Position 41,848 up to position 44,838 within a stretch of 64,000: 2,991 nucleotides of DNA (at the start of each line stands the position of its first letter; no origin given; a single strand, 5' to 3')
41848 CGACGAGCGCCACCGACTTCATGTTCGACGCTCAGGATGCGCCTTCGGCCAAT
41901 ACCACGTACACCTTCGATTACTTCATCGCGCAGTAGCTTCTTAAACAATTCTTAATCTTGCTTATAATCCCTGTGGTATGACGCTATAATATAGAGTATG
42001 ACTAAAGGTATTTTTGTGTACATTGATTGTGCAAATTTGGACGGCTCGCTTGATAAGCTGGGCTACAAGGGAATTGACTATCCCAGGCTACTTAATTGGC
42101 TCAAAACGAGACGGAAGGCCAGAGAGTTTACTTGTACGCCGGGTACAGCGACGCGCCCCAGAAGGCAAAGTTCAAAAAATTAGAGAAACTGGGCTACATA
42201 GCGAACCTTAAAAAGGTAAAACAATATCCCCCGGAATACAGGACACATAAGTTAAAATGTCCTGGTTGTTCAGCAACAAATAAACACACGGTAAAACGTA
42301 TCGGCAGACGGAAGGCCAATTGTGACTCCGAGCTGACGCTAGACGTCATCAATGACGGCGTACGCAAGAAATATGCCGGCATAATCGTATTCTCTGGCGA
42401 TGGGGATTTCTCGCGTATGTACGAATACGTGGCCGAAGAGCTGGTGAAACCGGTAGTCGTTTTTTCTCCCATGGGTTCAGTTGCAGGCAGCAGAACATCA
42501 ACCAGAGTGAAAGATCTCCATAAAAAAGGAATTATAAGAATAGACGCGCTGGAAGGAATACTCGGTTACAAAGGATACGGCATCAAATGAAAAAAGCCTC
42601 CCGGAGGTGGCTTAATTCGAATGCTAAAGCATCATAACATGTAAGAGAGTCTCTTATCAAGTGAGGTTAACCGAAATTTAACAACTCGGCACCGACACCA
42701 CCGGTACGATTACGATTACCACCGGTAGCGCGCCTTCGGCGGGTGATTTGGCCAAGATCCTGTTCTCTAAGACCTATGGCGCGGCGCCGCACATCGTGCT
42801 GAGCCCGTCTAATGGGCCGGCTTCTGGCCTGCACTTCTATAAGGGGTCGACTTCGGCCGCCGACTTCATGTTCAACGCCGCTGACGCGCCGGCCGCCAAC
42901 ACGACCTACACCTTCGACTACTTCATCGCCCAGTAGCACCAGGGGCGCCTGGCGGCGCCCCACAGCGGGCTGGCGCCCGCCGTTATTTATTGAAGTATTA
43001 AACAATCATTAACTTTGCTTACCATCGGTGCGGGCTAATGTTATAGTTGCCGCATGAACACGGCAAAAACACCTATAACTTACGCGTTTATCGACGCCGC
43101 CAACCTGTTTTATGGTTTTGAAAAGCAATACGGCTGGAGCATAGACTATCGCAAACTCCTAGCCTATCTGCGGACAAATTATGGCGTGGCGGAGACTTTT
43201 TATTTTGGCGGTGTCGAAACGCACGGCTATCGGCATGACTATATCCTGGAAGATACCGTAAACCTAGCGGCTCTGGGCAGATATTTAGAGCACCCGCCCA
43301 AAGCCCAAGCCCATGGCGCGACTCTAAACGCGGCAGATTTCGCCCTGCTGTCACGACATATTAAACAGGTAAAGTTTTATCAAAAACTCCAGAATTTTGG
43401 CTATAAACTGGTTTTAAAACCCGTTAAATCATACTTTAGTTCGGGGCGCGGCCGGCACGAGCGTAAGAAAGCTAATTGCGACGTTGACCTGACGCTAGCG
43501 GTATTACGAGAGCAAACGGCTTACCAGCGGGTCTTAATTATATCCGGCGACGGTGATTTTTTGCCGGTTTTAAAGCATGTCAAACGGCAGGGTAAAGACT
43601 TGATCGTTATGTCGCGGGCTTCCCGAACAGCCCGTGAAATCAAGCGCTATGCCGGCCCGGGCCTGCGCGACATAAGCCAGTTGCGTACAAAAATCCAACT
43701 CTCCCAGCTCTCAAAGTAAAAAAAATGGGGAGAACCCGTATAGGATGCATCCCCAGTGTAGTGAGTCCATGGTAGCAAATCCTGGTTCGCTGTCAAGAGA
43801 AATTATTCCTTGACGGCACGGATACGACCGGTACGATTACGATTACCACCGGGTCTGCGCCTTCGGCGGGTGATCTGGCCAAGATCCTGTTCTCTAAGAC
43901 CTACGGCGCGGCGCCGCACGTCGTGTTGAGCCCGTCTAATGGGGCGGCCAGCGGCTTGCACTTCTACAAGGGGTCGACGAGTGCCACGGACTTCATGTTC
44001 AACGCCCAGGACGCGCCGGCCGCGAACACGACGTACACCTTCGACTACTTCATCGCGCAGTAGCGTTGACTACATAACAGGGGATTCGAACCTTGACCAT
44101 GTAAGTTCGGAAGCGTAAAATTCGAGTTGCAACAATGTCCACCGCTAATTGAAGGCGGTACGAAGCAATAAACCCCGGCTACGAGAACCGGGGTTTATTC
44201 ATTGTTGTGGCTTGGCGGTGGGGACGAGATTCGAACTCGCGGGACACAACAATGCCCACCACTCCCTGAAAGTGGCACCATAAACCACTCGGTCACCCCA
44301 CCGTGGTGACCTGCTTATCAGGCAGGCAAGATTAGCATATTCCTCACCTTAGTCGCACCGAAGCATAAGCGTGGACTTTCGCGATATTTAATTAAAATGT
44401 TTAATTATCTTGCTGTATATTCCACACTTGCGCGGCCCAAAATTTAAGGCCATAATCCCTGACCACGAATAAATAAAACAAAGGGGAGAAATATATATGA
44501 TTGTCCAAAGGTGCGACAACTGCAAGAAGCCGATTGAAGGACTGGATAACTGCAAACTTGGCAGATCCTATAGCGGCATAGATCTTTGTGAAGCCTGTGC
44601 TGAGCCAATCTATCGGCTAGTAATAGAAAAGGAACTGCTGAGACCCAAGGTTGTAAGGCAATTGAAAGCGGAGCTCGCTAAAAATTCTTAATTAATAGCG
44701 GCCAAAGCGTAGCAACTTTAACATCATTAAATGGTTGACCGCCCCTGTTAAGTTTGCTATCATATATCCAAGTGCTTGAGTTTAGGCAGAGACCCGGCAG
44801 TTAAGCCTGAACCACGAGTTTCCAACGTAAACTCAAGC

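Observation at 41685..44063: Orphan 3'-end cassettes diverge mostly at synonymous positions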

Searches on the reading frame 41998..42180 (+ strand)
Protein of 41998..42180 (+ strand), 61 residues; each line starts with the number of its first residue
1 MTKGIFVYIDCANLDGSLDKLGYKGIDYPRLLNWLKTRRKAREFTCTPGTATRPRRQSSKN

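Call 8: search_protein_families(library=pfam, proteins=[window:41998-42180:+], max_evalue=0.01)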
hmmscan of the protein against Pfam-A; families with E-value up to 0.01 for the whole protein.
window:41998-42180:+ (61 aa): 0 families

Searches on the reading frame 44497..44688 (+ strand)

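Call 8: search_protein_families(library=pfam, proteins=[window:44497-44688:+], max_evalue=0.01)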
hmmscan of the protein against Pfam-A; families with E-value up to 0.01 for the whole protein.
window:44497-44688:+ (64 aa): 1 family
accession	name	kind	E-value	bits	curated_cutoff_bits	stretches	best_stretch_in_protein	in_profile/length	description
PF12368.13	Rhodanese_C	-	0.0072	17.1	26.9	1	2-38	21-57/66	Rhodanase C-terminal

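Call 32: search_protein_families(library=ncbifam, proteins=[window:44497-44688:+], max_evalue=0.01)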
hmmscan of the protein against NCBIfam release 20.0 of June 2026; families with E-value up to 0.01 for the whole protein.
window:44497-44688:+ (64 aa): 0 families
